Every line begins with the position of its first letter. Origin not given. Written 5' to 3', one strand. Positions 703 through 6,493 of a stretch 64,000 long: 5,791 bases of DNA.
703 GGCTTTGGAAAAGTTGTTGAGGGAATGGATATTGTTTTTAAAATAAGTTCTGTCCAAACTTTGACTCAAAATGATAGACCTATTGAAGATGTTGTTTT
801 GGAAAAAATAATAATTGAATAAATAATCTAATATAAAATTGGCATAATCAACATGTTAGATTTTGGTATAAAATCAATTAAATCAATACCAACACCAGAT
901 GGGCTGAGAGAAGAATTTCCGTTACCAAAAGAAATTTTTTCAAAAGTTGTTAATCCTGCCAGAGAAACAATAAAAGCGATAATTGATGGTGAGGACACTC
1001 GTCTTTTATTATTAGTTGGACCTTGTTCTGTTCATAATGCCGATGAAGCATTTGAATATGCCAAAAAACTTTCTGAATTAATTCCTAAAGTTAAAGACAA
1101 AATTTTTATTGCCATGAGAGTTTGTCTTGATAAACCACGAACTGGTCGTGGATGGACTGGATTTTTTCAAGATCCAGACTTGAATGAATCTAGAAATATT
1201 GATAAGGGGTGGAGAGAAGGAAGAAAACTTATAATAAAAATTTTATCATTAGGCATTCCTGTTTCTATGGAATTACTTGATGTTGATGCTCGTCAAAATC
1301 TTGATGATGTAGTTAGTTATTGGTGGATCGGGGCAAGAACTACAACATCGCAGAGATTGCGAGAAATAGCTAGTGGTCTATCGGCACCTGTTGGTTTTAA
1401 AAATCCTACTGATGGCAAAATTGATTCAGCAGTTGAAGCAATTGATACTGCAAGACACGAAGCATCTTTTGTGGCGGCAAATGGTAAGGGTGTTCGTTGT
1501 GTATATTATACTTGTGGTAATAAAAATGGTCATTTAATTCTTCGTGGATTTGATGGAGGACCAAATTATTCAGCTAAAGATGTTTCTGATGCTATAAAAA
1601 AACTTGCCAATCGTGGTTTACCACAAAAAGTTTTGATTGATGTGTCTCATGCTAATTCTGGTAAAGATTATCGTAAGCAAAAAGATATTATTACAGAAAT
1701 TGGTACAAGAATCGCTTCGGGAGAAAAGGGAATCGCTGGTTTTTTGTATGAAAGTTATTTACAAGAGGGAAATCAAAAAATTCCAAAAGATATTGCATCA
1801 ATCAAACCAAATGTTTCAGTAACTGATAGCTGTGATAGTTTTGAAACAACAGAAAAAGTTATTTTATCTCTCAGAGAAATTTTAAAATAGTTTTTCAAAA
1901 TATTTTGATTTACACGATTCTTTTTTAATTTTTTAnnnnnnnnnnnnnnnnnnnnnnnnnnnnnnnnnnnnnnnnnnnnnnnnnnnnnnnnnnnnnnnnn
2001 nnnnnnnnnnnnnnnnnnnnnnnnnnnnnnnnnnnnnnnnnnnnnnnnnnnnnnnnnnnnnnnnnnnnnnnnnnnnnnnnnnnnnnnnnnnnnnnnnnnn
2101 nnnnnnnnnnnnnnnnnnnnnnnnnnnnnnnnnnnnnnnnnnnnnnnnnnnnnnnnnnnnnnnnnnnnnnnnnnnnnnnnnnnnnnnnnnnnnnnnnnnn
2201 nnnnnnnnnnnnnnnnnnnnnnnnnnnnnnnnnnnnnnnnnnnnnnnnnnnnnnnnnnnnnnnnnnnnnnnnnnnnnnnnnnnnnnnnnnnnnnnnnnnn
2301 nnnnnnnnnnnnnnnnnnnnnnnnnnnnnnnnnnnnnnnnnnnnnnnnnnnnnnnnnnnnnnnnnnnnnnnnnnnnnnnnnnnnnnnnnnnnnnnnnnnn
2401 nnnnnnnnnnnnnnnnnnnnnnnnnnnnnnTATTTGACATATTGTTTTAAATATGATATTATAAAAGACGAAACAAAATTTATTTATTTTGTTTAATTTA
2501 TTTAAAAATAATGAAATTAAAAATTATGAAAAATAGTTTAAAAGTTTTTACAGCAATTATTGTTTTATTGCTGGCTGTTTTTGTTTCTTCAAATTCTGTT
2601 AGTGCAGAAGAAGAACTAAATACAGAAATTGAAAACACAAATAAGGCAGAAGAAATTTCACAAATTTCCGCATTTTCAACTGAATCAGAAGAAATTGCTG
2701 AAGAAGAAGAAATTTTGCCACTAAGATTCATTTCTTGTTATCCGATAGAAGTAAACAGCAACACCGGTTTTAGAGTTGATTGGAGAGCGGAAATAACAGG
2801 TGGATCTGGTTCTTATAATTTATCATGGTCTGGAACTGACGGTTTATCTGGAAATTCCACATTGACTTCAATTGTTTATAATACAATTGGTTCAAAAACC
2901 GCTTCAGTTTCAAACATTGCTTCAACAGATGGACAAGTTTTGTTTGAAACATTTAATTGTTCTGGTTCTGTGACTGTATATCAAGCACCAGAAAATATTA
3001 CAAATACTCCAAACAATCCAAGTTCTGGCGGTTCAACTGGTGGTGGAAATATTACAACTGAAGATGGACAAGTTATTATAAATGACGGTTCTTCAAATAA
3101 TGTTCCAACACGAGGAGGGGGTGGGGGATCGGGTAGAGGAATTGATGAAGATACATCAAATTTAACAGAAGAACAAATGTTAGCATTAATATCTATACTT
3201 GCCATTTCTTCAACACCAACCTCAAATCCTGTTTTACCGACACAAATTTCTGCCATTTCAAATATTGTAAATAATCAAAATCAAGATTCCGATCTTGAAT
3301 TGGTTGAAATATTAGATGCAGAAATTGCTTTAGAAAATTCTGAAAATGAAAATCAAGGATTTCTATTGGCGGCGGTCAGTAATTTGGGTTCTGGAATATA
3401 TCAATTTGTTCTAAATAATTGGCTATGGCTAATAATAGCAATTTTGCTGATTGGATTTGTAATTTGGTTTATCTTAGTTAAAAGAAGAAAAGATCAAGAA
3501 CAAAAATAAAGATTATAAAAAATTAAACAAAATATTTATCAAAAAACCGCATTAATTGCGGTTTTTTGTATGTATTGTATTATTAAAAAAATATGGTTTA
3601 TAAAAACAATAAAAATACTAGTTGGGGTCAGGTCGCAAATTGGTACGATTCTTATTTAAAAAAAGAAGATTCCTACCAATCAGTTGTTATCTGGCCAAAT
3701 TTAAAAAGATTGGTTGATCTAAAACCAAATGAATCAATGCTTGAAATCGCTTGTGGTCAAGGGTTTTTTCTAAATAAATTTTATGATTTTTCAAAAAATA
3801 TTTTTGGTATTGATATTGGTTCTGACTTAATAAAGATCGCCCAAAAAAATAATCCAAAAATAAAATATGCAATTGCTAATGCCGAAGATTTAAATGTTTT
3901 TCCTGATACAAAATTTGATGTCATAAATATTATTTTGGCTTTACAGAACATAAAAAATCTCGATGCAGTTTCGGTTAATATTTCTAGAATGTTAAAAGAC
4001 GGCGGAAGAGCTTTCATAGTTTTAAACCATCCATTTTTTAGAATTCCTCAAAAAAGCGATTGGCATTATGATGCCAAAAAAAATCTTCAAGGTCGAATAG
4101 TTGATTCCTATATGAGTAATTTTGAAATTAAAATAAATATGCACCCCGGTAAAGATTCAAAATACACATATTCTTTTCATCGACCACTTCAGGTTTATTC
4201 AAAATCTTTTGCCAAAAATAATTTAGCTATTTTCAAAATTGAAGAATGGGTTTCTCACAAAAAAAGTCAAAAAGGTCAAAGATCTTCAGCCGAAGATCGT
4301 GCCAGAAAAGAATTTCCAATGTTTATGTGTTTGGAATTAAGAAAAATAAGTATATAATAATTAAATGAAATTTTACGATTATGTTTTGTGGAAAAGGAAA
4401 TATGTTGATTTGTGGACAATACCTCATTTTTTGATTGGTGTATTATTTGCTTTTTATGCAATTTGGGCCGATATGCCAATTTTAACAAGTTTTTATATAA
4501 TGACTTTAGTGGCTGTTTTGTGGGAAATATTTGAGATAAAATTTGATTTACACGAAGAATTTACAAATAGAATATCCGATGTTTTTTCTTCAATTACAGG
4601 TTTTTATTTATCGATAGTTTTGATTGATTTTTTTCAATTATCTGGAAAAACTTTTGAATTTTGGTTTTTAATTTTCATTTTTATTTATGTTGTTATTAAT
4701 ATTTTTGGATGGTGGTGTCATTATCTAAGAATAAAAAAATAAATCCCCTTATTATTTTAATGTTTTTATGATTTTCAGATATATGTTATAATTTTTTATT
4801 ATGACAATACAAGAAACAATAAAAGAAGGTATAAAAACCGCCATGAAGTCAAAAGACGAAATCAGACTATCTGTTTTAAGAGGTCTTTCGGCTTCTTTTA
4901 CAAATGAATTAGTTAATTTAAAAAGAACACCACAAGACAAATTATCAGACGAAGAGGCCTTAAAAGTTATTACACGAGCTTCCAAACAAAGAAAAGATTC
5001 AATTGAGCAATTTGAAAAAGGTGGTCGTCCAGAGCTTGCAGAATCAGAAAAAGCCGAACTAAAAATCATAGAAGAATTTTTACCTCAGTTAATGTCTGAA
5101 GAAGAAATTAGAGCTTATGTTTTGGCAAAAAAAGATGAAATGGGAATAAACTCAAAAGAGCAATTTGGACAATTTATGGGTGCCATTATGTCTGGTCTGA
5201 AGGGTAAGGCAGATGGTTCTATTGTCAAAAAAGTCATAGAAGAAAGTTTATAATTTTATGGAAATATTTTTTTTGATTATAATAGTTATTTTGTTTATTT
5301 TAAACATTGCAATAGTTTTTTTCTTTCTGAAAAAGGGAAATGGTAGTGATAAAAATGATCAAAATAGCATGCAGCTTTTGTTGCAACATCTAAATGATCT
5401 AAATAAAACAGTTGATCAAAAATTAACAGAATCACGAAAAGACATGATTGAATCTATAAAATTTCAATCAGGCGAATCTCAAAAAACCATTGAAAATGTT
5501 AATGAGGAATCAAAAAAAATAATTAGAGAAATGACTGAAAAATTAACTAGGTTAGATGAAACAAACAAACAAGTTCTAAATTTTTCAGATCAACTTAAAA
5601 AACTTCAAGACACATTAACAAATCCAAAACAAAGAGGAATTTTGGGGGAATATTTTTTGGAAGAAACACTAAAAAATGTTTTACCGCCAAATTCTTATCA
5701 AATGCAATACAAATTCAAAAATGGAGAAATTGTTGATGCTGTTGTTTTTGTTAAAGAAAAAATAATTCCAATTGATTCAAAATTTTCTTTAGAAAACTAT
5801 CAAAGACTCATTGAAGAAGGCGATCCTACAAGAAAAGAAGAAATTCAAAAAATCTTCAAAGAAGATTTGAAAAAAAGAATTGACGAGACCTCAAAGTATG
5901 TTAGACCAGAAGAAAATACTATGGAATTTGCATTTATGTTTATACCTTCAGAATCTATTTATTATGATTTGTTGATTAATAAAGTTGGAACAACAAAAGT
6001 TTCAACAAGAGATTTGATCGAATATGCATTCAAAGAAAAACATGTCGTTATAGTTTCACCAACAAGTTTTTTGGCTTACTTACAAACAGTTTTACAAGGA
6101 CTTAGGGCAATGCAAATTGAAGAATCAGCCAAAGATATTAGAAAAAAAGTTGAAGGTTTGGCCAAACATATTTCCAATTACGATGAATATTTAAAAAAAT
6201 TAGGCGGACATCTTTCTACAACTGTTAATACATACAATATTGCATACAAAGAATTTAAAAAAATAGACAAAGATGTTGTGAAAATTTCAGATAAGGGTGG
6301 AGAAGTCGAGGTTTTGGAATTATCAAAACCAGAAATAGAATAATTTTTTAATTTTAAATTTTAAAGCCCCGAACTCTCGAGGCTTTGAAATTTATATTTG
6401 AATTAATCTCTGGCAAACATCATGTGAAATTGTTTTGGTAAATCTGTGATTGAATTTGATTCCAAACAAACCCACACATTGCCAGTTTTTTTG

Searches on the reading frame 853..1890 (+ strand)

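Call 74: search_protein_families(library=pfam, proteins=[window:853-1890:+], max_evalue=0.0001)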
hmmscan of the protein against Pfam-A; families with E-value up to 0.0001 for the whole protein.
window:853-1890:+ (345 aa): 1 family
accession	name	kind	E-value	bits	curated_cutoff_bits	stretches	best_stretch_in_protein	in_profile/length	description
PF00793.26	DAHP_synth_1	-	7.2e-65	219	25.5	1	42-335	9-267/270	DAHP synthetase I family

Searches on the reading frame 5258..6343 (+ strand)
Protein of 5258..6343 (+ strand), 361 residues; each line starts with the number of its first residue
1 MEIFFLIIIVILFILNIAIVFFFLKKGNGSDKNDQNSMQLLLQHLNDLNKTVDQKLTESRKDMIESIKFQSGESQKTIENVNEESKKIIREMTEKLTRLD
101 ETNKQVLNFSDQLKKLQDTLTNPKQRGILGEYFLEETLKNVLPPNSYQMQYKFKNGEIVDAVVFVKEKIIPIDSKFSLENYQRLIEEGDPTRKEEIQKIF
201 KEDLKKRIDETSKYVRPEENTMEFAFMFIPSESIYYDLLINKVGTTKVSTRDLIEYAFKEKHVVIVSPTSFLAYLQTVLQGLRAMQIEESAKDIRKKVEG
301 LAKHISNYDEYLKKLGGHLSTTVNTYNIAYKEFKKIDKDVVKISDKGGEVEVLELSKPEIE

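Call 74: search_protein_families(library=pfam, proteins=[window:5258-6343:+], max_evalue=0.0001)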
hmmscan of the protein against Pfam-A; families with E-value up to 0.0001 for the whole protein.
window:5258-6343:+ (361 aa): 1 family
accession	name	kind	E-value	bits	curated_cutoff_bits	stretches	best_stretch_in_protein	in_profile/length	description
PF02646.22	RmuC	-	1.2e-51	176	26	1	62-342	5-276/291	RmuC family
